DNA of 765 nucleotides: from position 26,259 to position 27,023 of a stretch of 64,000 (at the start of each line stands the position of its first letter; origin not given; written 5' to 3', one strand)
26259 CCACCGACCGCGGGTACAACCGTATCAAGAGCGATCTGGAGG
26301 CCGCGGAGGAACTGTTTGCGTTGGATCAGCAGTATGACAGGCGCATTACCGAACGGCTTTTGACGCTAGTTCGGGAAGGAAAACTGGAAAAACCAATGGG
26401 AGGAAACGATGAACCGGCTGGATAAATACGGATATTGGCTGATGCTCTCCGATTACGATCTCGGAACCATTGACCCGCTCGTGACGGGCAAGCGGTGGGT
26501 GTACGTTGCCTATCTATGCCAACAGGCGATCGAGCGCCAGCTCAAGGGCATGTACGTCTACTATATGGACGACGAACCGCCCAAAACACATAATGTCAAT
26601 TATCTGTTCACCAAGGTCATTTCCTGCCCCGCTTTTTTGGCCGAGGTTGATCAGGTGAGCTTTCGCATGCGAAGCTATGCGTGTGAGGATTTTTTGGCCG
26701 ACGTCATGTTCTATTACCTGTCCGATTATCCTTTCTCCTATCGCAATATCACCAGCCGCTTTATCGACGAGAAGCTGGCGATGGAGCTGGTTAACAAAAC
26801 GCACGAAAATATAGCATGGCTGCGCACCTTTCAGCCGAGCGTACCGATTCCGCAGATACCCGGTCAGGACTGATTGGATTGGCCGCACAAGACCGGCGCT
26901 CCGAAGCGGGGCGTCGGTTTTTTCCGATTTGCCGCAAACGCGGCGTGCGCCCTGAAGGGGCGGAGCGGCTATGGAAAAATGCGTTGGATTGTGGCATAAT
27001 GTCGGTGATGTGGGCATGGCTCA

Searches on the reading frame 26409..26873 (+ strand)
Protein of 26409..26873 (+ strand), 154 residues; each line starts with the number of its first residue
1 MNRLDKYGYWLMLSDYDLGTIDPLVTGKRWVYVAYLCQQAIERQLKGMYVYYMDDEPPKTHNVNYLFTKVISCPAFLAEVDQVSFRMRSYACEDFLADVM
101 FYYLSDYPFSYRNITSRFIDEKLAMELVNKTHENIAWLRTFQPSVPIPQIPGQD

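Call 3: search_protein_families(library=pfam, proteins=[window:26409-26873:+], max_evalue=0.1)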
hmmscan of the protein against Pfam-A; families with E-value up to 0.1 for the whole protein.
window:26409-26873:+ (154 aa): 1 family
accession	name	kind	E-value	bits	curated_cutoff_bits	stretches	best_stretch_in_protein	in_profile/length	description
PF05168.19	HEPN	-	1.3e-07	32.2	22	1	9-137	3-113/117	HEPN domain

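Call 4: search_protein_families(library=ncbifam, proteins=[window:26409-26873:+], max_evalue=0.1)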
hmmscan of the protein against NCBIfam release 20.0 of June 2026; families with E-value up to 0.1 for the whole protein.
window:26409-26873:+ (154 aa): 0 families

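Call 5: search_protein_families(library=padloc, proteins=[window:26409-26873:+], max_evalue=0.1)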
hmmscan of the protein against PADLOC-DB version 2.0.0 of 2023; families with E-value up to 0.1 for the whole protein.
window:26409-26873:+ (154 aa): 0 families

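Call 7: find_homologous_proteins(query=window:26409-26873:+)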
Query window:26409-26873:+ (154 aa): 214 proteins with E <= 0.001 among 218 candidates; the best 120 are listed.
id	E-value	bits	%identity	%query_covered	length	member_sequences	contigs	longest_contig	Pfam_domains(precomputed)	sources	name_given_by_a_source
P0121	4.2e-101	354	99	100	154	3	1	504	PF05168.20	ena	-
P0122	8.7e-73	262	74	99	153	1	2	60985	PF05168.20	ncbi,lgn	-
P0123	1.0e-71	258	73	98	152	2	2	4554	PF05168.20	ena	-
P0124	1.0e-70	255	72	98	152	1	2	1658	PF05168.20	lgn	-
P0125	2.4e-70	254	72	98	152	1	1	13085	PF05168.20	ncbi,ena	-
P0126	3.4e-70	253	72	98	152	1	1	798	PF05168.20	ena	-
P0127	4.0e-70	253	72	98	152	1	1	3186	PF05168.20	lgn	-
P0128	6.0e-70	252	72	98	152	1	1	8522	PF05168.20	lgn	-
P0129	6.7e-70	252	72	98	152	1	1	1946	PF05168.20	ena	-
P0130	9.7e-70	252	71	98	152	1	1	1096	PF05168.20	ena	-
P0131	1.3e-69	251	71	98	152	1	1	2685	PF05168.20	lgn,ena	-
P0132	1.4e-69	251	72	98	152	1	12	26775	PF05168.20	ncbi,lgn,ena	-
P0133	1.4e-69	251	72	98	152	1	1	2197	PF05168.20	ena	-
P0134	3.4e-69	250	72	98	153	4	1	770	PF05168.20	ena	-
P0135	7.3e-69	249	70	99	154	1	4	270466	PF05168.20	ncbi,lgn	ncbi:MAG: HEPN domain-containing protein [Clostridia bacterium]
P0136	1.5e-68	248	70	98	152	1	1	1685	PF05168.20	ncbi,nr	ncbi:MAG: HEPN domain-containing protein [Clostridia bacterium]|nr:HEPN domain-containing protein [C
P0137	3.5e-68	247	70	98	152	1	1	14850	PF05168.20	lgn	-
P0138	6.6e-68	246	69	97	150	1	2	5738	PF05168.20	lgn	-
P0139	1.0e-67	245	67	99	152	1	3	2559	PF05168.20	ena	-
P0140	1.4e-67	245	68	99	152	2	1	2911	PF05168.20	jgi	jgi:HEPN domain-containing protein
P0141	1.4e-67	245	68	99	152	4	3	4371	PF05168.20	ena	-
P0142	3.9e-67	243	69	99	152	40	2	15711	PF05168.20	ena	-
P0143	3.9e-67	243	70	98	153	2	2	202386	PF05168.20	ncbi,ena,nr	ncbi:MAG TPA: HEPN domain-containing protein [Feifaniaceae bacterium]|nr:HEPN domain-containing prot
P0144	4.8e-67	243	69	98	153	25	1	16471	PF05168.20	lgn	-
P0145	7.9e-67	242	69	97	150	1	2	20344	PF05168.20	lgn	-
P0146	8.3e-67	242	70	98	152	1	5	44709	PF05168.20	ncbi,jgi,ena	-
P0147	2.1e-66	241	66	99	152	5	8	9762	PF05168.20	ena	-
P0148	2.1e-66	241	65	99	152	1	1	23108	PF05168.20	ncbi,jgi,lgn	-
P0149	2.2e-66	241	69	97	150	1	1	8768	PF05168.20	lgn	-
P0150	2.3e-66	241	66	99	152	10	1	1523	PF05168.20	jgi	-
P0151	3.8e-66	240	64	99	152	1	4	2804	PF05168.20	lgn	-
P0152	7.4e-66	239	67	99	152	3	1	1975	PF05168.20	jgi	-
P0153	7.6e-66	239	67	99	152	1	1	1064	PF05168.20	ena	-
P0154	9.8e-66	239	67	99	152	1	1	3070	PF05168.20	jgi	-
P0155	9.8e-66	239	69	99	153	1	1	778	PF05168.20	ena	-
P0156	1.0e-65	239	68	98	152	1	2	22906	PF05168.20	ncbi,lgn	-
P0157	1.2e-65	238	68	98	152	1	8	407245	PF05168.20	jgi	jgi:HEPN domain-containing protein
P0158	1.5e-65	238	65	99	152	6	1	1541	PF05168.20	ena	-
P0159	3.8e-65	237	67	98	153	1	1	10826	PF05168.20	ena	-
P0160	4.8e-65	236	68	96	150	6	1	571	PF05168.20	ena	-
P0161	5.4e-65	236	66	98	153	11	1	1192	PF05168.20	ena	-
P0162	5.7e-65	236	66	99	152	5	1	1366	PF05168.20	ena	-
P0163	5.8e-65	236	67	98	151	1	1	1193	PF05168.20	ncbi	-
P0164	6.0e-65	236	66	98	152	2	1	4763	PF05168.20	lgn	-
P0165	7.4e-65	236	66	98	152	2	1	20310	PF05168.20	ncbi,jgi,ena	-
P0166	8.9e-65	236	68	99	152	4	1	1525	PF05168.20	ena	-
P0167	1.1e-64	235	69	98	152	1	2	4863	PF05168.20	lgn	-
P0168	1.2e-64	235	67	98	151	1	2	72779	PF05168.20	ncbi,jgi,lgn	jgi:HEPN domain-containing protein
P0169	1.3e-64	235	66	99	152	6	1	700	PF05168.20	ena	-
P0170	1.4e-64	235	66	99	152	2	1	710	PF05168.20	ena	-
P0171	1.9e-64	234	65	98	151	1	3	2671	PF05168.20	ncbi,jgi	jgi:HEPN domain-containing protein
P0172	2.0e-64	234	67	99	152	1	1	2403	PF05168.20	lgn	-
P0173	2.7e-64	234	64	99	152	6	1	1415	PF05168.20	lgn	-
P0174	3.2e-64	234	66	98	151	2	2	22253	PF05168.20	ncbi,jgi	jgi:HEPN domain-containing protein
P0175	3.3e-64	234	66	99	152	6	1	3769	PF05168.20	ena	-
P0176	3.7e-64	234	63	99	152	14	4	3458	PF05168.20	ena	-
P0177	4.1e-64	233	65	99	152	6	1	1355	PF05168.20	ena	-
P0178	4.8e-64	233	64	99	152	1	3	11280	PF05168.20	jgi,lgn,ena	-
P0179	5.9e-64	233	65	98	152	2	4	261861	PF05168.20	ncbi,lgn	-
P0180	7.1e-64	233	66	99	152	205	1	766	PF05168.20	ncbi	-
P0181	9.8e-64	232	66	99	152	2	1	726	PF05168.20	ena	-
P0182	1.3e-63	232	66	99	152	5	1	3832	PF05168.20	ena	-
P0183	1.3e-63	232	63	99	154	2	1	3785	PF05168.20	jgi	-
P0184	1.7e-63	231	67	97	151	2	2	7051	PF05168.20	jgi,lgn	jgi:HEPN domain-containing protein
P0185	1.7e-63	231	68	96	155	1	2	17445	PF05168.20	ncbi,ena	-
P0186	2.4e-63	231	65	99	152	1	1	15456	PF05168.20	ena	-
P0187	2.8e-63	231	66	97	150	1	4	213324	PF05168.20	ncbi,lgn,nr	ncbi:MAG: HEPN domain-containing protein [Clostridiaceae bacterium]|nr:HEPN domain-containing protei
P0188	3.0e-63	231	64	99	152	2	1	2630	PF05168.20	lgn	-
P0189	3.3e-63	230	66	96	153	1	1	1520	PF05168.20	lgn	-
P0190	3.7e-63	230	67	97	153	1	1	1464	PF05168.20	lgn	-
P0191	4.4e-63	230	61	99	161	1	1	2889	PF05168.20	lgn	-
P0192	6.0e-63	230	66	98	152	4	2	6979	PF05168.20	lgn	-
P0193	7.0e-63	229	63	99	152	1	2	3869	PF05168.20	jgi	jgi:HEPN domain-containing protein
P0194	1.6e-62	228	66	96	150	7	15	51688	PF05168.20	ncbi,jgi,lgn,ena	jgi:HEPN domain-containing protein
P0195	1.9e-62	228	65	99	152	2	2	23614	PF05168.20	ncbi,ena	-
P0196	2.4e-62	228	63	99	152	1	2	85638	PF05168.20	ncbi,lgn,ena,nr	ncbi:MAG: HEPN domain-containing protein [Clostridiales bacterium]|nr:HEPN domain-containing protein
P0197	2.8e-62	227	66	96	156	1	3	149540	PF05168.20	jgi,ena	-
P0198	5.5e-62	227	64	99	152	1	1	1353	PF05168.20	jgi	-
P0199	6.7e-62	226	69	90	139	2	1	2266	PF05168.20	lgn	-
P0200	1.8e-61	225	61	99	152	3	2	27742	PF05168.20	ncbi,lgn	-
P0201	1.9e-61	225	63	97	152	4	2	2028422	PF05168.20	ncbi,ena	-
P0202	2.0e-61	225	65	92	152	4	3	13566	PF05168.20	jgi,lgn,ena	-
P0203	2.6e-61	224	64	99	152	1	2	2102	PF05168.20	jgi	jgi:HEPN domain-containing protein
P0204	2.9e-61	224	63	92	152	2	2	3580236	PF05168.20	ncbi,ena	-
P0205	3.1e-61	224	63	97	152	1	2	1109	PF05168.20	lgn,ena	-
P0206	4.4e-61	224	63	97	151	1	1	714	PF05168.20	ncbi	-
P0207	4.6e-61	224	63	98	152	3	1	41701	PF05168.20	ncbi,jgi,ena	jgi:HEPN domain-containing protein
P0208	4.6e-61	224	64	99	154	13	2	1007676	PF05168.20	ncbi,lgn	-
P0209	5.1e-61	223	65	97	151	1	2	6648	PF05168.20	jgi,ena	-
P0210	8.3e-61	223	61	96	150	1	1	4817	PF05168.20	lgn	-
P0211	9.1e-61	223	64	98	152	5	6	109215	PF05168.20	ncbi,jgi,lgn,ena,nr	ncbi:MAG TPA: HEPN domain-containing protein [Eubacteriales bacterium]|nr:HEPN domain-containing pro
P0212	1.3e-60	222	69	92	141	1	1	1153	PF05168.20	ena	-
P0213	1.6e-60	222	63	97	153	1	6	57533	PF05168.20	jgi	-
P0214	1.7e-60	222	63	97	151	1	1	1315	PF05168.20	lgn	-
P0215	1.8e-60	222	61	99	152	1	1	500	PF05168.20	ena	-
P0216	5.0e-60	220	62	97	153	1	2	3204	PF05168.20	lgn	-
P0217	5.0e-60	220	61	99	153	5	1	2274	PF05168.20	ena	-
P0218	5.6e-60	220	65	97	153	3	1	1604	PF05168.20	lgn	-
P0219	1.0e-59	219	66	92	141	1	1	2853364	PF05168.20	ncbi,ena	-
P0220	2.4e-59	218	63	97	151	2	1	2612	PF05168.20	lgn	-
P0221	3.9e-59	217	62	97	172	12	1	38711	PF05168.20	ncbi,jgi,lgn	jgi:HEPN domain-containing protein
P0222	3.9e-59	217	62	97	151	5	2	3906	PF05168.20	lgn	-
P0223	4.1e-59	217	61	97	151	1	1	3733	PF05168.20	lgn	-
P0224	4.3e-59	217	64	98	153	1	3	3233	PF05168.20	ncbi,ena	-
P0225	5.3e-59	217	62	97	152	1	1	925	PF05168.20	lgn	-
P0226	5.4e-59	217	61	99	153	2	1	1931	PF05168.20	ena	-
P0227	8.1e-59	216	61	97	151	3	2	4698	PF05168.20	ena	-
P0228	8.4e-59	216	61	98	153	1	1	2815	PF05168.20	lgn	-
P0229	9.9e-59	216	61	99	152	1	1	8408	PF05168.20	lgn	-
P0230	1.3e-58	216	63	97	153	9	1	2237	PF05168.20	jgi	jgi:HEPN domain-containing protein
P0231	1.6e-58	215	62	97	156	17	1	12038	PF05168.20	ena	-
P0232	1.8e-58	215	60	99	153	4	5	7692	PF05168.20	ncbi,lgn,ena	-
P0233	1.8e-58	215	63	94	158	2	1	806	PF05168.20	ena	-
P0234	2.1e-58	215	61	97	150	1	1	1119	PF05168.20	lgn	-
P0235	3.2e-58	214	60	100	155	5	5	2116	PF05168.20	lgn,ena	-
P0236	7.6e-58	213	65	92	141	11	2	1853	PF05168.20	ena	-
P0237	8.4e-58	213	61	97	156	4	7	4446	PF05168.20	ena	-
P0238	1.2e-57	212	63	97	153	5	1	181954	PF05168.20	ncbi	-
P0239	1.4e-57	212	66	91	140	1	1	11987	PF05168.20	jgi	jgi:HEPN domain-containing protein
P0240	1.8e-57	212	66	92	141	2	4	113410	PF05168.20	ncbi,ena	-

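Call 9: find_related_loci(query=A1, collection=genome_contigs, flank=6000)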
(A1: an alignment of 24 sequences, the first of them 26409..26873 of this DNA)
Query A1 (154 aa) in genome_contigs; peptide patterns used: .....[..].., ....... (x = any residue, [..] = any of these).
106 stretches matched a pattern; 81 encode a relative of the query (tblastn E <= 1e-3); the best 80 are kept; 79 distinct loci.
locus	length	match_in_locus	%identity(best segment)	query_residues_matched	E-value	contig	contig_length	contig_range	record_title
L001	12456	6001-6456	74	1-152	3e-77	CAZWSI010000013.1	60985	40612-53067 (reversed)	MAG TPA_asm: uncultured Oscillospiraceae bacterium isolate SRP192927_co4_1006 genome assembly, contig: NODE_565_length_6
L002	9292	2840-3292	72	1-151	2e-75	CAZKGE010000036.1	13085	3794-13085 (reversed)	MAG TPA_asm: uncultured Oscillospiraceae bacterium isolate SRP263991_co4_135 genome assembly, contig: NODE_7240_length_1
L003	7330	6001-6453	72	1-151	9e-75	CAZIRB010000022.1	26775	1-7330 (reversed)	MAG TPA_asm: uncultured Oscillospiraceae bacterium isolate binchicken_co117_169 genome assembly, contig: NODE_3416_lengt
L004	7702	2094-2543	68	1-150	2e-72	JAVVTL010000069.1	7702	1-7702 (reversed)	MAG: Oscillospiraceae bacterium isolate CGS10Y2-bin28 NODE_8766_length_7702_cov_52.191578, whole genome shotgun sequence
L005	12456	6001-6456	67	1-152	7e-72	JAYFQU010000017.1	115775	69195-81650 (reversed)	MAG: Christensenella sp. isolate CA_33 c_CA_000000014608, whole genome shotgun sequence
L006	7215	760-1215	69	1-152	8e-72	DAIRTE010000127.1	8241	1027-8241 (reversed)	MAG TPA_asm: Clostridia bacterium isolate CTOTU7604 NODE_13590_length_8241_cov_8.681529, whole genome shotgun sequence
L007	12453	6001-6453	70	1-151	1e-71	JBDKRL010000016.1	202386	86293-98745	MAG: Clostridiaceae bacterium isolate 5_bin.60 c_000000993875, whole genome shotgun sequence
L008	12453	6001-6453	69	1-151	1e-71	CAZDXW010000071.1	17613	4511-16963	MAG TPA_asm: uncultured Christensenella sp. isolate binchicken_co152_37 genome assembly, contig: NODE_3498_length_17613_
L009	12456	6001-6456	68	1-152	1e-71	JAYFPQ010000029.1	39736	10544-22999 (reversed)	MAG: Christensenella sp. isolate CA_127_R1 c_CA_000000055573, whole genome shotgun sequence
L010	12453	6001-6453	70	1-151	1e-71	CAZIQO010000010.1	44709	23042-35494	MAG TPA_asm: uncultured Oscillospiraceae bacterium isolate binchicken_co108_142 genome assembly, contig: NODE_1522_lengt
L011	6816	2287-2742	66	1-152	4e-71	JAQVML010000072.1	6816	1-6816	MAG: Eubacteriales bacterium isolate STF1_132 NODE_40869_length_6816_cov_4.232920_Sandtown_F1, whole genome shotgun sequ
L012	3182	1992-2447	66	1-152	4e-71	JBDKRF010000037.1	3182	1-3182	MAG: Clostridiaceae bacterium isolate 5_bin.189 c_000000128782, whole genome shotgun sequence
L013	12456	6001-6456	67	1-152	1e-70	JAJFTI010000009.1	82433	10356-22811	MAG: Eubacteriales bacterium isolate bin.182 k141_4452213, whole genome shotgun sequence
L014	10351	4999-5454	67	1-152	2e-70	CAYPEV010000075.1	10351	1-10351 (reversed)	MAG TPA_asm: uncultured Christensenella sp. isolate binchicken_co269_233 genome assembly, contig: NODE_6525_length_10351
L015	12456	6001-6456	66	1-152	5e-70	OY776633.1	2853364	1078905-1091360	MAG: Christensenellaceae bacterium isolate c84a42d1-d9c9-443e-85ff-73520b584de8 genome assembly, chromosome: 1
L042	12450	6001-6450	63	1-150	2e-66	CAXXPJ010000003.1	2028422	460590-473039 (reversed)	MAG: Christensenellaceae bacterium isolate ebc0edfe-de01-4de5-b550-b82b2926f268 genome assembly, contig: contig_3, whole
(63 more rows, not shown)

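Call 12: search_solved_structures(query=A1, max_evalue=10, show_alignments=4)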
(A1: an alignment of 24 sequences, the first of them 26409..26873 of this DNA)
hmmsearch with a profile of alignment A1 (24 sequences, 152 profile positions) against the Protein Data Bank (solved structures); distinct sequences matched with E-value up to 10: 5.
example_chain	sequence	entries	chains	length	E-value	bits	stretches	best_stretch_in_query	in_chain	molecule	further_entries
7zzz_J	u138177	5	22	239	0.46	13.7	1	55-105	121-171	Major capsid protein P5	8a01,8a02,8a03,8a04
6t9i_E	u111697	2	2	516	1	12.6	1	66-119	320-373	Transcription initiation factor TFIID subunit 6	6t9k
3akz_B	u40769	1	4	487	2.5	11.3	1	82-142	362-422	Glutamyl-tRNA synthetase 2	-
3afh_A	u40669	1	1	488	2.6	11.3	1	82-142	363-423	Glutamyl-tRNA synthetase 2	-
3al0_C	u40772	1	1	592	6.3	10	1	82-142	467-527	Glutamyl-tRNA(Gln) amidotransferase subunit C,Linker,Glutamate--tRNA ligase 2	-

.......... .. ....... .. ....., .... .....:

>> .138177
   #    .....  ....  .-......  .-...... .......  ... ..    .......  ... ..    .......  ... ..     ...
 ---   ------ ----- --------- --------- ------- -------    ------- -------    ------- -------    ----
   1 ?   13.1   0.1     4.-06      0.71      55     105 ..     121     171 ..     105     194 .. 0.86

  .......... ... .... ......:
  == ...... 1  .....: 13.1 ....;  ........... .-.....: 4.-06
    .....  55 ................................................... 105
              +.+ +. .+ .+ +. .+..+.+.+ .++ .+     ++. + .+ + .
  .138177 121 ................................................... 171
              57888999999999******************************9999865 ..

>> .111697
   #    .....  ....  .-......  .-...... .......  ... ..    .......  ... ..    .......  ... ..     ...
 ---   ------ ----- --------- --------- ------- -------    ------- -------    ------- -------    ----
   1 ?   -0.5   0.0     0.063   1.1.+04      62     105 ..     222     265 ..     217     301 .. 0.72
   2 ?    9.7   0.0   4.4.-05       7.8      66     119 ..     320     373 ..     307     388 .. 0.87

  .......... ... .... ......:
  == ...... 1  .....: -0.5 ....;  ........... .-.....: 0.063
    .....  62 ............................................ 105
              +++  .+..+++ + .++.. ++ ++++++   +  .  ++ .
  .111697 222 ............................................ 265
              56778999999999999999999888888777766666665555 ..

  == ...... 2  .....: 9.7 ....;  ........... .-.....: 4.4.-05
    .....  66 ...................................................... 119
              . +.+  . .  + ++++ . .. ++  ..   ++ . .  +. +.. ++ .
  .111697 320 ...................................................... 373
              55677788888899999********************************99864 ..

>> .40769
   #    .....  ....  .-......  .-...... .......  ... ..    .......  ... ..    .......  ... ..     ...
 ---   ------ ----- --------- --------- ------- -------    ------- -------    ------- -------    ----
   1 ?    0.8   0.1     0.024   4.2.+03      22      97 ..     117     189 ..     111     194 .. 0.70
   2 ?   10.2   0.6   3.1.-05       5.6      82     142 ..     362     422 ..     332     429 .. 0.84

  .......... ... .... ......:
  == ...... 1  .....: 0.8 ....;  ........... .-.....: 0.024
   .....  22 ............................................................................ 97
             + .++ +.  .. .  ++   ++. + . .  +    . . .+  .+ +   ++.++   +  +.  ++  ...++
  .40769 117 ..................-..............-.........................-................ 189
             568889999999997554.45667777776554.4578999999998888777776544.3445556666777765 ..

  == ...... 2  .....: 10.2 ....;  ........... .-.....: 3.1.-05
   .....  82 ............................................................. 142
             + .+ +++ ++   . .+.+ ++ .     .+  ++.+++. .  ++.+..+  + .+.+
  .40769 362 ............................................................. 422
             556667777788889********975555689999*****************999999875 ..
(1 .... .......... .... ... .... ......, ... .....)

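Call 24: predict_structure(alignment_id=A1)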
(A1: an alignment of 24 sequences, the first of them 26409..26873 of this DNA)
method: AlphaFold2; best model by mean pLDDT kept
length: 154 residues; sequences in the alignment: 24
mean_pLDDT: 90.6   pTM: 0.87
mean pLDDT of the five models: 90.6, 90.7, 89.5, 88.7, 88.4
residues with pLDDT >= 90: 123; 70-90: 15; 50-70: 11; < 50: 5
segments of 3 or more residues with pLDDT < 50: 111-114
pLDDT, mean of each block of 10 residues (from residue 1): 93 97 93 94 98 95 97 98 96 96 70 60 96 98 91 60
secondary structure, 60 per line:
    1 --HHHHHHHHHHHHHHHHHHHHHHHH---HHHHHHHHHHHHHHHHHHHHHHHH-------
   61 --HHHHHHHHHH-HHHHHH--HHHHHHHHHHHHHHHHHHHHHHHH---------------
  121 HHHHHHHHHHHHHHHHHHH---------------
elements in order: H3-26 H30-53 H63-72 H74-79 H82-105 H121-139

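Call 59: search_protein_representatives(alignment_id=A1)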
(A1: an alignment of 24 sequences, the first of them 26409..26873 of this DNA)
Query: 24 sequences, 152 profile positions. Proteins with E-value up to 0.001 (for the whole library): 849; up to 1e-10: 118; up to 1e-30: 6. The best 150 are listed.
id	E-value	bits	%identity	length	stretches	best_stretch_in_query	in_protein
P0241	1.1e-64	233.3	-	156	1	1-146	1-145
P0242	1.2e-44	168.2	-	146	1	1-91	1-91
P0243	2.4e-44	167.3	-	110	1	1-110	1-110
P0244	5.2e-41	156.4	-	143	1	1-142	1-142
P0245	2.1e-39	151.3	-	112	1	1-75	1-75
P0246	1.4e-36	142.0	-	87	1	66-150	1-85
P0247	1.1e-27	113.2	-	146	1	1-142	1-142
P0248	7.0e-27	110.6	-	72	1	84-151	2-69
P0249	9.3e-25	103.7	-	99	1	48-143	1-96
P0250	4.6e-23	98.2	-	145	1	1-141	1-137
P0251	4.8e-23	98.1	-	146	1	1-142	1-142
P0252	2.9e-22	95.6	-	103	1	1-90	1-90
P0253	4.9e-22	94.8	-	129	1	1-143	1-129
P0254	3.7e-21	92.0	-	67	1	1-45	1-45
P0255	1.7e-20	89.9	-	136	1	1-141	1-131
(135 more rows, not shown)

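Call 65: find_encoding_contigs(protein=P0247, flank=4000, max_places=3)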
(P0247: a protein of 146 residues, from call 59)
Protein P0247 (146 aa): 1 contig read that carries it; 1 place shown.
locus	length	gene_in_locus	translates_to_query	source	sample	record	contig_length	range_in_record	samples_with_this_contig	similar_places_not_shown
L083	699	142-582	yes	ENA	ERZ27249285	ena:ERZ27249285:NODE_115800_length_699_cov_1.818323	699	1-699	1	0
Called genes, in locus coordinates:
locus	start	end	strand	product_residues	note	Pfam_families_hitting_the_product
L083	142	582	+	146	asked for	PF05168:HEPN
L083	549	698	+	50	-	?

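Call 67: find_encoding_contigs(protein=P0244, flank=5000, max_places=3)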
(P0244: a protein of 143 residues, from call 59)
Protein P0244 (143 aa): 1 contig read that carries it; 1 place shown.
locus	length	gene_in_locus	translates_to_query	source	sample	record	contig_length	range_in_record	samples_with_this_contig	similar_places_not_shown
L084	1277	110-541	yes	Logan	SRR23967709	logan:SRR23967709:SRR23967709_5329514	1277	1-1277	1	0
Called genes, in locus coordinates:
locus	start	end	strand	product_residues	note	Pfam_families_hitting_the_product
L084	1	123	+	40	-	?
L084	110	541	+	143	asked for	PF05168:HEPN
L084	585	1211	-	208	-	PF13580:SIS_2, PF01380:SIS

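Call 68: find_encoding_contigs(protein=P0251, flank=5000, max_places=3)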
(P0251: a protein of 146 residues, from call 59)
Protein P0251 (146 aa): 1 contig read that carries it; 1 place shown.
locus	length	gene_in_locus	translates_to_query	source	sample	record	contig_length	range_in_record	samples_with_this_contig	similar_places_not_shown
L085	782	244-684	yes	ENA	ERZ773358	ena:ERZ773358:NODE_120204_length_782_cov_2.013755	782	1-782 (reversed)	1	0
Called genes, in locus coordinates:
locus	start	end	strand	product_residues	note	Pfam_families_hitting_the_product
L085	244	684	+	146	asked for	PF05168:HEPN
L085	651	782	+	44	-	?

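Call 69: find_encoding_contigs(protein=P0250, flank=5000, max_places=3)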
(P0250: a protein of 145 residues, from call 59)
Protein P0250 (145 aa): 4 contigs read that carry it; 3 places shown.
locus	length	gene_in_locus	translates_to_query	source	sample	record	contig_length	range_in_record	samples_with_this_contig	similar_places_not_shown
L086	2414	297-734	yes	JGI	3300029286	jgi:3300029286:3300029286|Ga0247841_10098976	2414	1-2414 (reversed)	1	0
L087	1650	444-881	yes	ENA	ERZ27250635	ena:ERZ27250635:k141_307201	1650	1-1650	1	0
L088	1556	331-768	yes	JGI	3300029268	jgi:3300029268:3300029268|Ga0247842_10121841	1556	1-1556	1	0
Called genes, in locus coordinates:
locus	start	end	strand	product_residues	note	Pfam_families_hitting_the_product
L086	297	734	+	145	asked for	PF05168:HEPN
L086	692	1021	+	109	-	PF01909:NTP_transf_2, PF18765:Polbeta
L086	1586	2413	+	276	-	?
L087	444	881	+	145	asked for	PF05168:HEPN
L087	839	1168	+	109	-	PF01909:NTP_transf_2, PF18765:Polbeta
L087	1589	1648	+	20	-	?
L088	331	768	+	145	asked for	PF05168:HEPN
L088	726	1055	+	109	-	PF01909:NTP_transf_2, PF18765:Polbeta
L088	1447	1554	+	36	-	?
